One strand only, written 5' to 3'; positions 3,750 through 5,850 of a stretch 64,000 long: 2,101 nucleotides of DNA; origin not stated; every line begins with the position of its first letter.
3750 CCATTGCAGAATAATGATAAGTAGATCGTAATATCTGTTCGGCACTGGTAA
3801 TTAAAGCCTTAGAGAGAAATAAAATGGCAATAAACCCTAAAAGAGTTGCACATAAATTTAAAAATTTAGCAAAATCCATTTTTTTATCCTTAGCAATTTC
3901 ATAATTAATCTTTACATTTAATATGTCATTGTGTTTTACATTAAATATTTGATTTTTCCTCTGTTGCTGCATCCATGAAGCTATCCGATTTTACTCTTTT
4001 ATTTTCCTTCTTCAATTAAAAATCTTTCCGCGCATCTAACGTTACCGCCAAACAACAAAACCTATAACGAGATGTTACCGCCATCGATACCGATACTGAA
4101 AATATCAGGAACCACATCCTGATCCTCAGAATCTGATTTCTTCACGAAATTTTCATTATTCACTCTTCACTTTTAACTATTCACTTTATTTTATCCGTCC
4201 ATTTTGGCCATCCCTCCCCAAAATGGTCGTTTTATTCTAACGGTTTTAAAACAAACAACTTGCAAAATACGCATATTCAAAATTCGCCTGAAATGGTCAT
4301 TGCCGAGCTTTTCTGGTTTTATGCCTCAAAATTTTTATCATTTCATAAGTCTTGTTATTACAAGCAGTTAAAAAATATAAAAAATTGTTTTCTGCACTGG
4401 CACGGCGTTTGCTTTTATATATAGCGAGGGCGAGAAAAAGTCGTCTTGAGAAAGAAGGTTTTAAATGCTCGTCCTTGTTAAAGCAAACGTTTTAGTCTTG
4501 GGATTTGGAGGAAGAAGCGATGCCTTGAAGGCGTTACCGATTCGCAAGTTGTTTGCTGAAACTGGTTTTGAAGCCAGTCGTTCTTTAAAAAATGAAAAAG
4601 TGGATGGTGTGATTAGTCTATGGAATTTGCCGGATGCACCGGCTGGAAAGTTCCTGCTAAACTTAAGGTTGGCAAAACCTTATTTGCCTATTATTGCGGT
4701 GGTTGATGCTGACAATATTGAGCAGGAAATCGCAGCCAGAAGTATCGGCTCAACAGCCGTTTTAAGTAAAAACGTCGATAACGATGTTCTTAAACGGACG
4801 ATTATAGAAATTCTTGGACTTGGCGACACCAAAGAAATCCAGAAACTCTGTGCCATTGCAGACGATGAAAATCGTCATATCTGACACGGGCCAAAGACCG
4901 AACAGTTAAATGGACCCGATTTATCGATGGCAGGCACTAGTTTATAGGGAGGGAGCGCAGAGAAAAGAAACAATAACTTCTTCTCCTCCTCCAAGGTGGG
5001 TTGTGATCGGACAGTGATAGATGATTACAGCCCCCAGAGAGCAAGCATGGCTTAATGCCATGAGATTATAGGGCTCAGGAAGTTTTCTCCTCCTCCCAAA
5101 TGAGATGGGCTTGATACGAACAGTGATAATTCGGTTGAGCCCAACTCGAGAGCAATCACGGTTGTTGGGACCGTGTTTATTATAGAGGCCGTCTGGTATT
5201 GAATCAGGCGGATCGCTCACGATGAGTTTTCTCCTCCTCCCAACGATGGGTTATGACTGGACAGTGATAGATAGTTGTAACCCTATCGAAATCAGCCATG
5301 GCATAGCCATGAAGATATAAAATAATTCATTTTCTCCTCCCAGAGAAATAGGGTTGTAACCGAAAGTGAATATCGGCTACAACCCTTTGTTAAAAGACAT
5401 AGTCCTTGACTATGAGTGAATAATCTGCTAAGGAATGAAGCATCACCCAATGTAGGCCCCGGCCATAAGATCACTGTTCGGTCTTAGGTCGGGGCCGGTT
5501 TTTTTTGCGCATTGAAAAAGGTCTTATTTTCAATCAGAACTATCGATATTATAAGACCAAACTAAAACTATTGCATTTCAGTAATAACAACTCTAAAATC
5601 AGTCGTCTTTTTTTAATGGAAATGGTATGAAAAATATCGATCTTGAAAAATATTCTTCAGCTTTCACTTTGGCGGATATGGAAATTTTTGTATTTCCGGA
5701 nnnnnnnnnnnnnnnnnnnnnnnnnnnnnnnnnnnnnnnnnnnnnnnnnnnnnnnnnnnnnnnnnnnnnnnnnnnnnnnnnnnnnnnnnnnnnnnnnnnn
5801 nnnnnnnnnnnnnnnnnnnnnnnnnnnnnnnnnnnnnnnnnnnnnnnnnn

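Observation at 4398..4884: Consensus sigma54 promoter driving a pseudo-receiver gene placed directly upstream of the RNA array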

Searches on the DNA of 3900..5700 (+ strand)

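Call 3: search_rna_families(source=window, start=3900, end=5700, threshold=evalue, max_evalue=1, show_alignments=4)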
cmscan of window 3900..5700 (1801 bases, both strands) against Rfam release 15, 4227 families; matches with E-value up to 1: 1.
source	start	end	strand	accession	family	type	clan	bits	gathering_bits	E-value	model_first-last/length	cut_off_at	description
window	4764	4843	-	RF00110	RybB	Gene; sRNA;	-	20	40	0.42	1-79/79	no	RybB RNA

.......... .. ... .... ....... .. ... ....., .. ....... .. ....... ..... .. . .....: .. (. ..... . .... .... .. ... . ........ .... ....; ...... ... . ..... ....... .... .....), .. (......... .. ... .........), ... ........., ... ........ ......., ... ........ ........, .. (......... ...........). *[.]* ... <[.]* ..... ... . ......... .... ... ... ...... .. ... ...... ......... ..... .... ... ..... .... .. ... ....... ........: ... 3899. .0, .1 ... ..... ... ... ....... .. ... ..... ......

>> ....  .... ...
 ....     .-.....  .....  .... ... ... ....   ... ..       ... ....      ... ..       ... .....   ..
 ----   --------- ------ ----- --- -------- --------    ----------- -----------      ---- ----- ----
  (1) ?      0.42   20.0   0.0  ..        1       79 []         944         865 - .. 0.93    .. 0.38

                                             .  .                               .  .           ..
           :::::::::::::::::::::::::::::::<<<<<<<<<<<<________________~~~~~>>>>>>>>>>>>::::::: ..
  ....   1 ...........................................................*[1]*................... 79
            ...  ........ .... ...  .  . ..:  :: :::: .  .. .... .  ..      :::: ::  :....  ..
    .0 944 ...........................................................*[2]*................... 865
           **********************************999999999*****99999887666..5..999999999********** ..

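Call 36: build_rna_model(alignment_id=A2, structure=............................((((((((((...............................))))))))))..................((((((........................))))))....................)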
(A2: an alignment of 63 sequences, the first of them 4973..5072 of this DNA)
Model R1 built from alignment A2 (63 sequences, 153 columns); structure: as given.
model positions 96; base pairs 16; branch points 1; effective number of sequences 11.91; information 0.596 bits per position. Calibrated on 0.2 Mb of random sequence (short: E-values are rough).
structure used (alignment columns):
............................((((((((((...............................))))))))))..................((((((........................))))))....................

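Call 37: search_with_rna_model(model_id=R1, source=window, max_evalue=1, show_alignments=5)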
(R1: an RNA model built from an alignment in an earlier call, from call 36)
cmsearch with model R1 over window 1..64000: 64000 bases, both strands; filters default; matches with E-value up to 1: 5.
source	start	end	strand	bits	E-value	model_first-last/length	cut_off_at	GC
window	4975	5071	+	65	2.2e-11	1-96/96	no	0.47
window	5079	5185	+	61.9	9e-11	1-96/96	no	0.46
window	5223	5320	+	52.9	5.8e-09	1-96/96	no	0.43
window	5324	5423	+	32.7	6.3e-05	1-96/96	no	0.37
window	41411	41461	+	14.2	0.31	1-96/96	no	0.51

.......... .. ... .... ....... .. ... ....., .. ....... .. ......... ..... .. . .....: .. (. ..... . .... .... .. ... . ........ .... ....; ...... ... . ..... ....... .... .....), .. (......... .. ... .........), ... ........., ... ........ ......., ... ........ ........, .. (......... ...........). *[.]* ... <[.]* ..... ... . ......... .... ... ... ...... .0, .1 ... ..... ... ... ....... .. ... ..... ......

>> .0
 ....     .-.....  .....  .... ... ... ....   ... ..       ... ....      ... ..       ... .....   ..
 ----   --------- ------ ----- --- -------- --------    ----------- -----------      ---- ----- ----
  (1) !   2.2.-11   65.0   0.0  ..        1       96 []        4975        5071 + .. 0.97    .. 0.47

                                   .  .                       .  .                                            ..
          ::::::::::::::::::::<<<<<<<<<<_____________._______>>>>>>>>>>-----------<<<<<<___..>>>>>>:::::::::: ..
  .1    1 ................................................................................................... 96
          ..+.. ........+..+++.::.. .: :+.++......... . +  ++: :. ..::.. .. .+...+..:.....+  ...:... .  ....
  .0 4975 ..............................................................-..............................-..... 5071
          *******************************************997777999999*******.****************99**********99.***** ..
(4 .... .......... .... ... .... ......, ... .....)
